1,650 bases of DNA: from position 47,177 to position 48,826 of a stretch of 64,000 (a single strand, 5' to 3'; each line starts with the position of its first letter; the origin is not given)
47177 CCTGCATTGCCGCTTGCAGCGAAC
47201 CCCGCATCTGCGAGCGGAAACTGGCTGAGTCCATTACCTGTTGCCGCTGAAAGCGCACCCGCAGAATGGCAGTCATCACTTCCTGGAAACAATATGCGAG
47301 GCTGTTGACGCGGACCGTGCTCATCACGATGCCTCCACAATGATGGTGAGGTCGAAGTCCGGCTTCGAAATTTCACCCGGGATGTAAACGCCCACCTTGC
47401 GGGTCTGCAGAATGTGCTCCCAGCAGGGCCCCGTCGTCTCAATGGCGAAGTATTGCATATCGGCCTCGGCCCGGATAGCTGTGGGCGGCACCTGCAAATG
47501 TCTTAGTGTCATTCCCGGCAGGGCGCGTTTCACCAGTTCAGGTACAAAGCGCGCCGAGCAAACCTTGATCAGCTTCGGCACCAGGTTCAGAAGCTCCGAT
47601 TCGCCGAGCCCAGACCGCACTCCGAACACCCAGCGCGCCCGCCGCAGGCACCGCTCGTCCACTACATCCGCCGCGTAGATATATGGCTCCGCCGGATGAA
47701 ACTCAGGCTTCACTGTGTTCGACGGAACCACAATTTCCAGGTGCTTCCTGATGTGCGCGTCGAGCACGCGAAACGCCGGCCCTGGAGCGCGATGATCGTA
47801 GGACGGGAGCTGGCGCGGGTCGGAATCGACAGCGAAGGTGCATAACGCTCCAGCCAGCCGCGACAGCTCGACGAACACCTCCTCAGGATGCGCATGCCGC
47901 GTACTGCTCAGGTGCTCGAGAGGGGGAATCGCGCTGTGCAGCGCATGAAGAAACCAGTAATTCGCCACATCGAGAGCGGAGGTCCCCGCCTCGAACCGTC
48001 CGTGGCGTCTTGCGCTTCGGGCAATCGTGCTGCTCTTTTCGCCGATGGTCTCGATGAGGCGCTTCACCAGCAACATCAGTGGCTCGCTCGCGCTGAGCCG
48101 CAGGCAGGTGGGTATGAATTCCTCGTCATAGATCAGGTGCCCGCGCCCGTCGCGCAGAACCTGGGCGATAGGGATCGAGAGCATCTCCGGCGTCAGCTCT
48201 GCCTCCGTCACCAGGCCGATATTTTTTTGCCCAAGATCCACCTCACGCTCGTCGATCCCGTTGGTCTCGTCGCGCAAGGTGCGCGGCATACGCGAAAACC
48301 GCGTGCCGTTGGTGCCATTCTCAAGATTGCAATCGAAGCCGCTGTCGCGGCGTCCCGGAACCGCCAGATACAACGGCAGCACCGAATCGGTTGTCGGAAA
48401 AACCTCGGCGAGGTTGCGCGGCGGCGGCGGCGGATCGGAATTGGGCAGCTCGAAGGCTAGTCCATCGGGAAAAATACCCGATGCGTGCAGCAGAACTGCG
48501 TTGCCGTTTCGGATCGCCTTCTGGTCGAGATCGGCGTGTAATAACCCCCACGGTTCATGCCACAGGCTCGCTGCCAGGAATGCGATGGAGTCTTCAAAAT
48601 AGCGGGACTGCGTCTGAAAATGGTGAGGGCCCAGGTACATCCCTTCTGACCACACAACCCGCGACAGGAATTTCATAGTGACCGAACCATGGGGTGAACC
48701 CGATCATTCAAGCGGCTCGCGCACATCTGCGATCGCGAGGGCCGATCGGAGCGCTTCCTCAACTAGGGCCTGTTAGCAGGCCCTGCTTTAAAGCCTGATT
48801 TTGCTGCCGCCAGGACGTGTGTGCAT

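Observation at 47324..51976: Two full-length, strongly diverged TssK paralogues in one locus, in an odd divergent/convergent gene geometry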

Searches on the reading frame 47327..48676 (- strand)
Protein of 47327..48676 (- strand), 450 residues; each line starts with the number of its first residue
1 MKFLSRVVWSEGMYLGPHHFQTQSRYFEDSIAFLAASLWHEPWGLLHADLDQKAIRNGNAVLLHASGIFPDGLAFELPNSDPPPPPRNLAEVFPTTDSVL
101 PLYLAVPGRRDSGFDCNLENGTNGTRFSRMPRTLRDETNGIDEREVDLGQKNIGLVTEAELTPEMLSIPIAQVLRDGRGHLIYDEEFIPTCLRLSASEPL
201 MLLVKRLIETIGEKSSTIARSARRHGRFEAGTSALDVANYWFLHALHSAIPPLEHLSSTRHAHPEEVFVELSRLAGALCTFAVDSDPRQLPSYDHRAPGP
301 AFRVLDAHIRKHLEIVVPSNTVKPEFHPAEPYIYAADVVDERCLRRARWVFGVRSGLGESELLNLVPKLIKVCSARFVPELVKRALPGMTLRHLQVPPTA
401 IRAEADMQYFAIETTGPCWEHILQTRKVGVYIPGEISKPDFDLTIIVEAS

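Call 7: search_protein_families(library=pfam, proteins=[window:47327-48676:-])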
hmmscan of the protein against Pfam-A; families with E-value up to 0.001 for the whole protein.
window:47327-48676:- (450 aa): 1 family
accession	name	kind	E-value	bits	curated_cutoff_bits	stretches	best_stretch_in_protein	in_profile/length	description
PF05936.17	T6SS_VasE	-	3.8e-127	425.1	23.4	1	19-446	1-429/429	Bacterial Type VI secretion, VC_A0110, EvfL, ImpJ, VasE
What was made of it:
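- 47324..48676 (-): tssK1: the K1-type TssK paralogue (450 aa). Its stop codon overlaps the tssL start. PF05936 E = 3.8e-127 (call 7).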

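Call 15: search_protein_families(library=ncbifam, proteins=[window:47327-48676:-], max_evalue=0.01)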
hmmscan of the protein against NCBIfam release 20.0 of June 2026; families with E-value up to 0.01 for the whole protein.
window:47327-48676:- (450 aa): 1 family
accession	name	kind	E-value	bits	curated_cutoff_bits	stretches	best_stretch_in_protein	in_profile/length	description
TIGR03353.2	VI_chp_4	equivalog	6.9e-110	368.1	100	1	5-445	1-428/429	type VI secretion system baseplate subunit TssK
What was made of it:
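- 47324..48676 (-): TIGR03353 at 368 bits (call 15).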

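Call 16: find_homologous_proteins(query=window:47327-48676:-)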
Query window:47327-48676:- (450 aa): 3707 proteins with E <= 0.001 among 8000 candidates; the best 120 are listed.
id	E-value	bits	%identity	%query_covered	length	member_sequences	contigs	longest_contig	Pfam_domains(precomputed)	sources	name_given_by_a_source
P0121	1.5e-286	968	92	100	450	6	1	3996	PF05936.18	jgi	-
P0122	1.5e-279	945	89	100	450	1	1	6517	PF05936.18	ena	-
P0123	2.2e-279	945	89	100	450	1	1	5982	PF05936.18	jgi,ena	-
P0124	3.5e-279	944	90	100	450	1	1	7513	PF05936.18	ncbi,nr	ncbi:MAG: type VI secretion system baseplate subunit TssK [Silvibacterium sp.]|nr:type VI secretion 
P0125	6.7e-279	943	89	100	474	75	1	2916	PF05936.18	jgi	jgi:type VI secretion system protein ImpJ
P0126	9.8e-279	943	89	100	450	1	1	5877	PF05936.18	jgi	-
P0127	1.2e-278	942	90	100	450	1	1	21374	PF05936.18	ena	-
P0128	1.2e-277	939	90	100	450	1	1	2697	PF05936.18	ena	-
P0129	2.8e-274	928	88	100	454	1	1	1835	PF05936.18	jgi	-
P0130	6.4e-274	927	88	100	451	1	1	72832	PF05936.18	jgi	jgi:type VI secretion system protein ImpJ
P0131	1.8e-273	925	87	100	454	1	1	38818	PF05936.18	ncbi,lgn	ncbi:MAG: type VI secretion system baseplate subunit TssK [Silvibacterium sp.]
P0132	4.6e-273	924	87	100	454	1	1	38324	PF05936.18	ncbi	ncbi:MAG: type VI secretion system baseplate subunit TssK [Silvibacterium sp.]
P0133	1.7e-272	922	87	100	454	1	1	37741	PF05936.18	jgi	jgi:type VI secretion system protein ImpJ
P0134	3.1e-272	921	87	100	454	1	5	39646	PF05936.18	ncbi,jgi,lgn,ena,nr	ncbi:MAG TPA: type VI secretion system baseplate subunit TssK [Silvibacterium sp.]|nr:type VI secret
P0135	5.9e-272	920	87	100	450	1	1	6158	PF05936.18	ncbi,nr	ncbi:MAG TPA: type VI secretion system baseplate subunit TssK [Silvibacterium sp.]|nr:type VI secret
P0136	6.1e-272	920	87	100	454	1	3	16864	PF05936.18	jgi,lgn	-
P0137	6.3e-272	920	87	100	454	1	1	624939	PF05936.18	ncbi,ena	-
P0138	1.3e-271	919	87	100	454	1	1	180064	PF05936.18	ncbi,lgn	-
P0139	1.4e-271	919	87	100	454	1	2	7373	PF05936.18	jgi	jgi:type VI secretion system protein ImpJ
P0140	1.5e-271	919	87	100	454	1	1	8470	PF05936.18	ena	-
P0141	2.4e-271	918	87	100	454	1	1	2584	PF05936.18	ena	-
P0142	2.5e-271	918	87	100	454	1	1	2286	PF05936.18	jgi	-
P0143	3.8e-270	914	86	100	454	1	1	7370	PF05936.18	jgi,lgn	jgi:type VI secretion system protein ImpJ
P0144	1.8e-269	912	86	100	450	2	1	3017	PF05936.18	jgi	jgi:type VI secretion system protein ImpJ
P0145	1.4e-268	909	85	100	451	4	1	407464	PF05936.18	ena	-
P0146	2.4e-264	895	84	100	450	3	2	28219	PF05936.18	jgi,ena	-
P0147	3.0e-264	895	84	100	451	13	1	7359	PF05936.18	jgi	jgi:type VI secretion system protein ImpJ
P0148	3.3e-264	895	84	100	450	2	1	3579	PF05936.18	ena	-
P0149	7.2e-263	890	84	100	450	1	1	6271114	PF05936.18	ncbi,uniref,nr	ncbi:type VI secretion system baseplate subunit TssK [Alloacidobacterium dinghuense]|uniref:Type VI 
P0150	3.8e-262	888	83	100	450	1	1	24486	PF05936.18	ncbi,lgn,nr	ncbi:MAG TPA: type VI secretion system baseplate subunit TssK [Pseudacidobacterium sp.]|nr:type VI s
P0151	7.7e-262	887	84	100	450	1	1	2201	PF05936.18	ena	-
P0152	8.9e-262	887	84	100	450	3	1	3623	PF05936.18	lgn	-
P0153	1.0e-261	887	84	100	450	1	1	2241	PF05936.18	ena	-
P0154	1.7e-261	886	84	100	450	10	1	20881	PF05936.18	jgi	jgi:type VI secretion system protein ImpJ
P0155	2.4e-261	885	83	100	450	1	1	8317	PF05936.18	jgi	-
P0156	5.2e-261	884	84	100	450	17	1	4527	PF05936.18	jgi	jgi:type VI secretion system protein ImpJ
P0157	6.8e-261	884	83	100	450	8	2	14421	PF05936.18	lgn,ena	-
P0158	6.9e-261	884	83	100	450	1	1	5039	PF05936.18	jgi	jgi:type VI secretion system protein ImpJ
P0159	1.1e-260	883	84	100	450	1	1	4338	PF05936.18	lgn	-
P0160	2.5e-260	882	83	100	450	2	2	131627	PF05936.18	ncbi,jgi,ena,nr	ncbi:MAG TPA: type VI secretion system baseplate subunit TssK [Alloacidobacterium sp.]|nr:type VI se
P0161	5.3e-260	881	83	100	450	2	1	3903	PF05936.18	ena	-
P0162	5.4e-260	881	82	100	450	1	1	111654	PF05936.18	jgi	jgi:type VI secretion system protein ImpJ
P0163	1.3e-259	880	83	100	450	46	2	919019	PF05936.18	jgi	jgi:type VI secretion system protein ImpJ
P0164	2.1e-259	879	83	100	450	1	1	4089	PF05936.18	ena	-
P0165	2.2e-259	879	83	100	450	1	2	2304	PF05936.18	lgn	-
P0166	2.3e-259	879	81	100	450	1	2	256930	PF05936.18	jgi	jgi:type VI secretion system protein ImpJ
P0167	3.3e-259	878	82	100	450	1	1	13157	PF05936.18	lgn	-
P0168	5.1e-259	878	83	100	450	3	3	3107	PF05936.18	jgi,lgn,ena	jgi:type VI secretion system protein ImpJ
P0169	5.4e-259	878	83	100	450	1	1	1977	PF05936.18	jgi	-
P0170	5.6e-259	877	83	100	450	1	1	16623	PF05936.18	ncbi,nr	ncbi:MAG TPA: type VI secretion system baseplate subunit TssK [Acidobacteriaceae bacterium]|nr:type 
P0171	6.9e-259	877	83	100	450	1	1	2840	PF05936.18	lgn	-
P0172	1.5e-258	876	83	100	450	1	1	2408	PF05936.18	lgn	-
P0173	2.2e-258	875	82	100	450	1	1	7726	PF05936.18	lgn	-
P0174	4.6e-258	874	82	100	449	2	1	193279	PF05936.18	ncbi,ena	-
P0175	5.5e-258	874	83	100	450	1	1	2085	PF05936.18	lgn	-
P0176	1.3e-257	873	83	100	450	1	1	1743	PF05936.18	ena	-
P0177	6.5e-257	871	82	100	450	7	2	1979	PF05936.18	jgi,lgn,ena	-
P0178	7.0e-257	871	81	100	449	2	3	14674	PF05936.18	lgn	-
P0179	9.9e-257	870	82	100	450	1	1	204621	PF05936.18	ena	-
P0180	1.1e-256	870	82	100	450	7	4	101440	PF05936.18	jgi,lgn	jgi:type VI secretion system protein ImpJ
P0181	1.4e-256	870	82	100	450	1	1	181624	PF05936.18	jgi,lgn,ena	-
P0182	2.4e-256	869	81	100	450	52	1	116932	PF05936.18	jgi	jgi:type VI secretion system protein ImpJ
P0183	4.2e-256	868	81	100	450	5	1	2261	PF05936.18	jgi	jgi:type VI secretion system protein ImpJ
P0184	8.6e-256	867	82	100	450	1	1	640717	PF05936.18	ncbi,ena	-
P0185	2.7e-255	865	81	100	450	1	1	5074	PF05936.18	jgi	jgi:type VI secretion system protein ImpJ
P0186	3.6e-255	865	81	100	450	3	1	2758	PF05936.18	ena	-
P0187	4.5e-255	865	81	100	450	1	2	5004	PF05936.18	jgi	jgi:type VI secretion system protein ImpJ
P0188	2.3e-254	862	80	100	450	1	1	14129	PF05936.18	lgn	-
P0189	7.0e-254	861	80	100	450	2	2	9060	PF05936.18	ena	-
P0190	1.2e-253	860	81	100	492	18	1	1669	PF05936.18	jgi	-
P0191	1.4e-253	860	81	100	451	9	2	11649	PF05936.18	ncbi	-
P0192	1.8e-253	859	80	100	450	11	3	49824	PF05936.18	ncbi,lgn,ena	-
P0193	2.3e-253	859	83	97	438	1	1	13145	PF05936.18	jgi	jgi:type VI secretion system protein ImpJ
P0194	2.8e-253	859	81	100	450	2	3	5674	PF05936.18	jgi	jgi:type VI secretion system protein ImpJ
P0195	3.9e-253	858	81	100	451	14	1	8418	PF05936.18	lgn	-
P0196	5.3e-253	858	81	100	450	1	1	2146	PF05936.18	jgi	jgi:type VI secretion system protein ImpJ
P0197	6.8e-253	857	81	100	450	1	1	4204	PF05936.18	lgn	-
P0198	6.9e-253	857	80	100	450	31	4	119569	PF05936.18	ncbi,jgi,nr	ncbi:MAG TPA: type VI secretion system baseplate subunit TssK [Terracidiphilus sp.]|jgi:type VI secr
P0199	1.1e-252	857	81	100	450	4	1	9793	PF05936.18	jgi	jgi:type VI secretion system protein ImpJ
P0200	2.7e-252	855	80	100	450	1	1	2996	PF05936.18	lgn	-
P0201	2.9e-252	855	81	100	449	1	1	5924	PF05936.18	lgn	-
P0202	3.2e-252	855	80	100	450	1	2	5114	PF05936.18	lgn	-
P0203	4.8e-252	855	80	100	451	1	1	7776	PF05936.18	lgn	-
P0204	5.1e-252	855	79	100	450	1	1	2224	PF05936.18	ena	-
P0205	7.7e-252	854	81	100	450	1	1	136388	PF05936.18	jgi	jgi:type VI secretion system protein ImpJ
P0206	1.0e-251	854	80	100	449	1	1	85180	PF05936.18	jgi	jgi:type VI secretion system protein ImpJ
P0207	1.3e-251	853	83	97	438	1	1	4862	PF05936.18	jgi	jgi:type VI secretion system protein ImpJ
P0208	1.6e-251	853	79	100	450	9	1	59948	PF05936.18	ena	-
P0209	1.8e-251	853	80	100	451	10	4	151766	PF05936.18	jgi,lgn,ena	jgi:type VI secretion system protein ImpJ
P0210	3.8e-251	852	79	100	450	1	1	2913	PF05936.18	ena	-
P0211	5.1e-251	851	80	100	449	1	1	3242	PF05936.18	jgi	jgi:type VI secretion system protein ImpJ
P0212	5.6e-251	851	80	100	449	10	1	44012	PF05936.18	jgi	jgi:type VI secretion system protein ImpJ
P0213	1.1e-250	850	81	100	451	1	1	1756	PF05936.18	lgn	-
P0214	1.6e-250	850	80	100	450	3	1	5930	PF05936.18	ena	-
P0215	1.8e-250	849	82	97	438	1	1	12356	PF05936.18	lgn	-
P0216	1.8e-250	849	79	100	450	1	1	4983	PF05936.18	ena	-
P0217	2.2e-250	849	80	100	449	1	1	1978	PF05936.18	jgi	jgi:type VI secretion system protein ImpJ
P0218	2.3e-250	849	80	100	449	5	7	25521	PF05936.18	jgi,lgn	jgi:type VI secretion system protein ImpJ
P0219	3.6e-250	848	80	100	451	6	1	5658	PF05936.18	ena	-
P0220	6.3e-250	848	80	100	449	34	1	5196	PF05936.18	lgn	-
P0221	7.8e-250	847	80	100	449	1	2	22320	PF05936.18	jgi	jgi:type VI secretion system protein ImpJ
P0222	8.0e-250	847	79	100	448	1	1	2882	PF05936.18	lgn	-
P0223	1.0e-249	847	79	100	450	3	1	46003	PF05936.18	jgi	jgi:type VI secretion system protein ImpJ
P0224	1.2e-249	847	80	100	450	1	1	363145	PF05936.18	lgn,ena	-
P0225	1.4e-249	847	79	100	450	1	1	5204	PF05936.18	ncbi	-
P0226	1.4e-249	847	80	100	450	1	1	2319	PF05936.18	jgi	jgi:type VI secretion system protein ImpJ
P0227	1.5e-249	846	78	100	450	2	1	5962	PF05936.18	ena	-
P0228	1.7e-249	846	80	100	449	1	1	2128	PF05936.18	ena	-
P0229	3.3e-249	845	80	100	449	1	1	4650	PF05936.18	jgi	jgi:type VI secretion system protein ImpJ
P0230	3.3e-249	845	79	100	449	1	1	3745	PF05936.18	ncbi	ncbi:MAG: type VI secretion system baseplate subunit TssK [Terracidiphilus sp.]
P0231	6.4e-249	844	80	100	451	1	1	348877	PF05936.18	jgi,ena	-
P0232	7.2e-249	844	79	100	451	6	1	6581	PF05936.18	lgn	-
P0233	7.2e-249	844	80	100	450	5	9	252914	PF05936.18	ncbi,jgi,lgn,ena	jgi:type VI secretion system protein ImpJ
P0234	9.7e-249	844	79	100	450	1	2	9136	PF05936.18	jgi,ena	-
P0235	1.5e-248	843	79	100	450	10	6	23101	PF05936.18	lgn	-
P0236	1.6e-248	843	82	97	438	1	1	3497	PF05936.18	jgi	jgi:type VI secretion system protein ImpJ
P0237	1.7e-248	843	79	100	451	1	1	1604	PF05936.18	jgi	jgi:type VI secretion system protein ImpJ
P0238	2.3e-248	842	78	100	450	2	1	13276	PF05936.18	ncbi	-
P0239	2.5e-248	842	80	100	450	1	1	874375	PF05936.18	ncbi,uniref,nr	ncbi:type VI secretion system baseplate subunit TssK [Paracidobacterium acidisoli]|uniref:Type VI se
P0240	4.6e-248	841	79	100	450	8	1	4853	PF05936.18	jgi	jgi:type VI secretion system protein ImpJ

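Call 19: find_encoding_contigs(protein=P0149, flank=10000, max_places=2)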
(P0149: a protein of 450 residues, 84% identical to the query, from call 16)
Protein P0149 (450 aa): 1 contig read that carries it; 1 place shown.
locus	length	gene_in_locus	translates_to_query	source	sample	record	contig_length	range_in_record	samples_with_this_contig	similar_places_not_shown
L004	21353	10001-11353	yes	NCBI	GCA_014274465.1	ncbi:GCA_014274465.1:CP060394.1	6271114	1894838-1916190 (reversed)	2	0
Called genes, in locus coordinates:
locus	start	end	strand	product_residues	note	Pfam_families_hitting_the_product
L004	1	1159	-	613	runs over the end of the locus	PF05947:T6SS_TssF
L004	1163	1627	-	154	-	PF04965:GPW_gp25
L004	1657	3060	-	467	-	PF06812:ImpA_N, PF16989:T6SS_VasJ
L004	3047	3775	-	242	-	PF07024:ImpE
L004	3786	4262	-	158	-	PF05638:T6SS_HCP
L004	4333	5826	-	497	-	PF05943:VipB, PF18945:VipB_2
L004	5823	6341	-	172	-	PF05591:T6SS_VipA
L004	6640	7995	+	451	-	PF05936:T6SS_VasE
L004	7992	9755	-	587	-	-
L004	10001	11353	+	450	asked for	PF05936:T6SS_VasE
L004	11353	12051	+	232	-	PF09850:DotU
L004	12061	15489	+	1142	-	PF14331:IcmF-related_N, PF06761:IcmF-related, PF21070:IcmF_helical, PF06744:IcmF_C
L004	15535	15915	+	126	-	PF04237:YjbR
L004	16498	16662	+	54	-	-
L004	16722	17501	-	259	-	PF00481:PP2C, PF13672:PP2C_2, PF07228:SpoIIE (faint)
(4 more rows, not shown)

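Call 22: find_related_loci(query=window:47327-48676:-, collection=genome_contigs, flank=10000)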
Query window:47327-48676:- (450 aa) in genome_contigs; peptide patterns used: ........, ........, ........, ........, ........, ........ (x = any residue, [..] = any of these).
565 stretches matched a pattern; 541 encode a relative of the query (tblastn E <= 1e-3); the best 80 are kept; 80 distinct loci.
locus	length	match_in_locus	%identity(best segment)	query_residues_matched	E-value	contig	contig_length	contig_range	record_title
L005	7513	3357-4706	90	1-450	0e+0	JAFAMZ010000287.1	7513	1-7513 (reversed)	MAG: Silvibacterium sp. isolate CP_BE_RX_R2_7 BE_RX_R2_k147_2889203, whole genome shotgun sequence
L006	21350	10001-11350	90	1-450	0e+0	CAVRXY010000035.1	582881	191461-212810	MAG: uncultured Acidobacteriaceae bacterium isolate MFD02248.bin.1.69 genome assembly, contig: contig_8461, whole genome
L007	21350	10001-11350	90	1-450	0e+0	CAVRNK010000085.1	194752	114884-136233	MAG: uncultured Acidobacteriaceae bacterium isolate MFD04463.bin.2.146 genome assembly, contig: contig_60132, whole geno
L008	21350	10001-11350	90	1-450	0e+0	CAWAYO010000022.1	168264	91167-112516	MAG: uncultured Acidobacteriaceae bacterium isolate MFD04463.bin.2.192 genome assembly, contig: contig_35871, whole geno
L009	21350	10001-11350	89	1-450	0e+0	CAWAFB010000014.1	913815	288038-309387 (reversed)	MAG: uncultured Acidobacteriaceae bacterium isolate MFD00731.bin.3.65 genome assembly, contig: contig_3673, whole genome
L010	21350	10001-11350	88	1-450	0e+0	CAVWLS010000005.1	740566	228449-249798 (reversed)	MAG: uncultured Acidobacteriota bacterium isolate MFD04463.bin.1.49 genome assembly, contig: contig_28870, whole genome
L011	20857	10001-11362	87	1-450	0e+0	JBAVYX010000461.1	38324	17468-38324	MAG: Silvibacterium sp. isolate MFD01830_ilm_asm_bin49 k127_221410, whole genome shotgun sequence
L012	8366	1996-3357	87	1-450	0e+0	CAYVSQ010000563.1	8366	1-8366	MAG TPA_asm: uncultured Acidobacteriaceae bacterium isolate binchicken_co131_455 genome assembly, contig: k141_731265, w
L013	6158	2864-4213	87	1-450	0e+0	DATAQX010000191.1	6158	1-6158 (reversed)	MAG TPA_asm: Silvibacterium sp. isolate SMAG_U5478 k141_1700870, whole genome shotgun sequence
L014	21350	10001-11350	85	1-450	0e+0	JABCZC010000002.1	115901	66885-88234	MAG: Acidobacteria bacterium isolate Inc-BW-C-12-O_MAG36 Ga0210391_10000074, whole genome shotgun sequence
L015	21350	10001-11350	83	1-450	0e+0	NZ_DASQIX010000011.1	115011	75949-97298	MAG: Alloacidobacterium sp. isolate SMAG_U11870 k141_5177203, whole genome shotgun sequence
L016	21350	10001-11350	84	1-450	0e+0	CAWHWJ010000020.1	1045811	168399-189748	MAG: uncultured Acidobacteriaceae bacterium isolate MFD04463.bin.1.35 genome assembly, contig: contig_8833, whole genome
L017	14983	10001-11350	84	1-450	0e+0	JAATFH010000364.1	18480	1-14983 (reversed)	MAG: Acidobacteriales bacterium isolate bin_2 k141_3595004, whole genome shotgun sequence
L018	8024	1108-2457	84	1-450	0e+0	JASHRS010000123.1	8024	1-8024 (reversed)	MAG: Silvibacterium sp. isolate JOPF107 JOPF_AWAY_contig_439658, whole genome shotgun sequence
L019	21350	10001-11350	84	1-450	0e+0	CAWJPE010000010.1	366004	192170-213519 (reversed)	MAG: uncultured Acidobacteriota bacterium isolate MFD04463.bin.1.45 genome assembly, contig: contig_8115, whole genome s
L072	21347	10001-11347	65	1-448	0e+0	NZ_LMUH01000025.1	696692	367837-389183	Granulicella sp. S156 NODE_68_length_696624_cov_9.440384, whole genome shotgun sequence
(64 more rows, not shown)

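Call 33: search_protein_representatives(protein=window:47327-48676:-)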
Query: 450 residues. Proteins with E-value up to 0.001 (for the whole library): 4075; up to 1e-10: 2504; up to 1e-30: 708. The best 150 are listed.
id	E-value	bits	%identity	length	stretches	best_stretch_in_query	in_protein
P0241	2.1e-142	491.5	49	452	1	1-449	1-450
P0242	1.1e-117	410.1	55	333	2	1-184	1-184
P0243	1.2e-112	393.5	42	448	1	1-448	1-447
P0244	3.2e-110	385.4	40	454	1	1-448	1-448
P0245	1.1e-109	383.7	43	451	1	1-447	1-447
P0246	6.4e-106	371.3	44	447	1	2-447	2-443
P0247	4.4e-105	368.5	40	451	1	2-447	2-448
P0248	7.8e-105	367.7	41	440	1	2-445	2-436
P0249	1.3e-104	367.0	38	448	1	1-448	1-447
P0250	2.1e-100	353.1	41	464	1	1-448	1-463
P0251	4.1e-100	352.1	41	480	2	125-445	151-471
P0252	7.0e-100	351.4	44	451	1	13-437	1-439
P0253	2.2e-99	349.7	55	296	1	157-448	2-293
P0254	1.0e-98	347.5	38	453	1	3-446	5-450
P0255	3.3e-98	345.8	40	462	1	3-446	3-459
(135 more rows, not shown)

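Call 37: find_related_loci(query=A1, collection=metagenome_contigs, flank=10000)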
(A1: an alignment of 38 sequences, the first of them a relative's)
Query A1 (448 aa) in metagenome_contigs; peptide patterns used: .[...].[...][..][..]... (x = any residue, [..] = any of these).
600 stretches matched a pattern (row limit reached: there are more); 594 encode a relative of the query (tblastn E <= 1e-3); the best 80 are kept; 80 distinct loci.
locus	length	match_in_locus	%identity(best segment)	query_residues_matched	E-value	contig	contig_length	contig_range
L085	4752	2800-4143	45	1-448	5e-131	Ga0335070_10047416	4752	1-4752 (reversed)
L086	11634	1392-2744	46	1-447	5e-128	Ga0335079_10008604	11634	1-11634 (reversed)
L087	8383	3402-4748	44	1-448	1e-127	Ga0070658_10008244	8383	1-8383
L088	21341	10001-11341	46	1-447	1e-127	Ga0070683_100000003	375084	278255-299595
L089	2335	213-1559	45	1-448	3e-134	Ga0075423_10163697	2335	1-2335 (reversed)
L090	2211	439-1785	41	1-447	2e-132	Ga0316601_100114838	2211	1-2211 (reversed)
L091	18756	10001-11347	45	1-447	5e-123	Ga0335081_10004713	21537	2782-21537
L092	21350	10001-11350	43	1-447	7e-123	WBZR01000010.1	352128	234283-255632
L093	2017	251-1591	44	1-448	3e-130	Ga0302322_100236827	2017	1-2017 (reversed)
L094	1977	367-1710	43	1-447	1e-130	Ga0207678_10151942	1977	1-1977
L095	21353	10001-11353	45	1-448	7e-122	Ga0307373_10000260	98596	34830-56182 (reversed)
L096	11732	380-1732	45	1-448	6e-122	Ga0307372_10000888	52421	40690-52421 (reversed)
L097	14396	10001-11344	43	1-447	6e-122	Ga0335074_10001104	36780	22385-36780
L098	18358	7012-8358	43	1-448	8e-122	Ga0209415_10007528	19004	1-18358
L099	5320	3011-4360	43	1-447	4e-122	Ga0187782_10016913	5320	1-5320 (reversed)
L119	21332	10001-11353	42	1-448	4e-120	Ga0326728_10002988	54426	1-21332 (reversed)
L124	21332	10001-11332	45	1-447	1e-119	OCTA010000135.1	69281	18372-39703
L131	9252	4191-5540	42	1-447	3e-119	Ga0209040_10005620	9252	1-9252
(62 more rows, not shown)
